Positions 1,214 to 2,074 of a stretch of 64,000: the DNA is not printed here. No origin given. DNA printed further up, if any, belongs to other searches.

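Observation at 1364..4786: Twin ABC/AAA15-type ATPases (one intact, one degenerate) plus a coupled 186-aa partner between ilvI and ffh: candidate undescribed defence-like cassette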

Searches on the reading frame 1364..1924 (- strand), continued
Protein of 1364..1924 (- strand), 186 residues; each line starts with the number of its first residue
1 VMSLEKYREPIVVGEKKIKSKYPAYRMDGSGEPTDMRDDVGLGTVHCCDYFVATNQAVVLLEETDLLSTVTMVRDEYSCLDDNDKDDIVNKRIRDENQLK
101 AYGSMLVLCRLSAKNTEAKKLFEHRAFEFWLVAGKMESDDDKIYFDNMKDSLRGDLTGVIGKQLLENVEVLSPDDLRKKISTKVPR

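Call 35: fold_search(model_id=the predicted structure, library=viral)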
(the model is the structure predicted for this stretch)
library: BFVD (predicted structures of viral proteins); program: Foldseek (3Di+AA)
matches with E <= 10: 456; with E <= 0.001: 0
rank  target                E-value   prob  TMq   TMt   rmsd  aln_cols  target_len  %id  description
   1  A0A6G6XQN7            8.4e-02  0.14  0.21  0.11  11.3       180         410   13  (no name in the UniProt tables at hand)
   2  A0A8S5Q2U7            1.1e-01  0.10  0.19  0.22  13.4       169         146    9  DNA mismatch endonuclease [Siphoviridae sp. ctLqe90]
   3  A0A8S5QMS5            1.1e-01  0.54  0.36  0.31   7.0       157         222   10  Anaerobic ribonucleoside triphosphate reductase [CrAss-like virus sp. ctYsL76]
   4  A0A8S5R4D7            1.3e-01  0.15  0.22  0.20  10.9       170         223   11  Uncharacterized protein [Podoviridae sp. ct8nN1]
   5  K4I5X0                1.7e-01  0.18  0.25  0.23   8.8       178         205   10  Uncharacterized protein [Salmonella phage STML-198]
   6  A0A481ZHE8            1.7e-01  0.14  0.23  0.13  13.4       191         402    8  Endonuclease [Pithovirus LCPAC404]
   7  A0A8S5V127            1.8e-01  0.08  0.20  0.15  13.2       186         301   12  Endonuclease I [Siphoviridae sp. ct3r22]
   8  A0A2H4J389            1.9e-01  0.18  0.26  0.16   9.1       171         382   10  Type VII secretion protein [uncultured Caudovirales phage]
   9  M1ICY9                2.6e-01  0.15  0.20  0.12   9.3       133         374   10  (no name in the UniProt tables at hand)
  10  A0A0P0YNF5            2.6e-01  0.06  0.15  0.14  17.0       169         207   11  (no name in the UniProt tables at hand)
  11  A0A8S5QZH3            2.8e-01  0.08  0.18  0.14  13.1       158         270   10  Endonuclease-like protein [Siphoviridae sp. ctyvQ1]
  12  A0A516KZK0            3.0e-01  0.16  0.27  0.19   7.5       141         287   12  (no name in the UniProt tables at hand)
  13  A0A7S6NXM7            3.0e-01  0.12  0.24  0.23  10.4       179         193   10  Uncharacterized protein [Bathycoccus sp. RCC716 virus 1]
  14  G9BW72                3.0e-01  0.07  0.17  0.13  15.4       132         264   14  (no name in the UniProt tables at hand)
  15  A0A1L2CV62            3.2e-01  0.16  0.29  0.27   8.3       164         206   13  Uncharacterized protein [Pectobacterium phage vB_PcaM_CBB]
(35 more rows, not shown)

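Call 52: search_protein_families(library=padloc, proteins=[P0113, P0115, P0125, P0158, P0162, P0165], max_evalue=0.5)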
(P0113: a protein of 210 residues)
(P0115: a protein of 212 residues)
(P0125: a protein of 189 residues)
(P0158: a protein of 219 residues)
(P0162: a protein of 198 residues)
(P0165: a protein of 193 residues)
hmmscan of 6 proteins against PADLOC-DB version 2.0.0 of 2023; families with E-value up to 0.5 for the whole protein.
P0113 (210 aa): 0 families

P0115 (212 aa): 0 families

P0125 (189 aa): 0 families

P0158 (219 aa): 0 families

P0162 (198 aa): 0 families

P0165 (193 aa): 0 families

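Call 64: find_related_loci(query=A1, collection=metagenome_contigs, flank=6000)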
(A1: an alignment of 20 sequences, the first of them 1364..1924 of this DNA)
Query A1 (186 aa) in metagenome_contigs; peptide patterns used: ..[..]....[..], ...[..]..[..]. (x = any residue, [..] = any of these).
82 stretches matched a pattern, but none encodes a relative of the query by tblastn (E <= 1e-3).

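Call 88: search_protein_families(library=pfam, proteins=[P0040, P0039], max_evalue=1)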
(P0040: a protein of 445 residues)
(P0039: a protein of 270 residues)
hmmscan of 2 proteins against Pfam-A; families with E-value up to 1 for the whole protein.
P0040 (445 aa): 4 families
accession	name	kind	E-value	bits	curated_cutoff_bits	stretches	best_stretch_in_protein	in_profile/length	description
PF13175.12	AAA_15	-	7.1e-06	26.3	32.1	1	2-226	4-204/374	AAA ATPase domain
PF13476.12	AAA_23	-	0.0024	19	27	1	3-34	1-33/201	AAA domain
PF23186.1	DUF7059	-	0.11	13.1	27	1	67-111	18-62/85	Domain of unknown function (DUF7059)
PF13481.12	AAA_25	-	0.18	11.8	27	1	6-36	19-49/195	AAA domain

P0039 (270 aa): 1 family
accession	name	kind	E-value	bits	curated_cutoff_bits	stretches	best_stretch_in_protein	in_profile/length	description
PF05648.19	PEX11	-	0.12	12.3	23.8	1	104-181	103-176/222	Peroxisomal biogenesis factor 11 (PEX11)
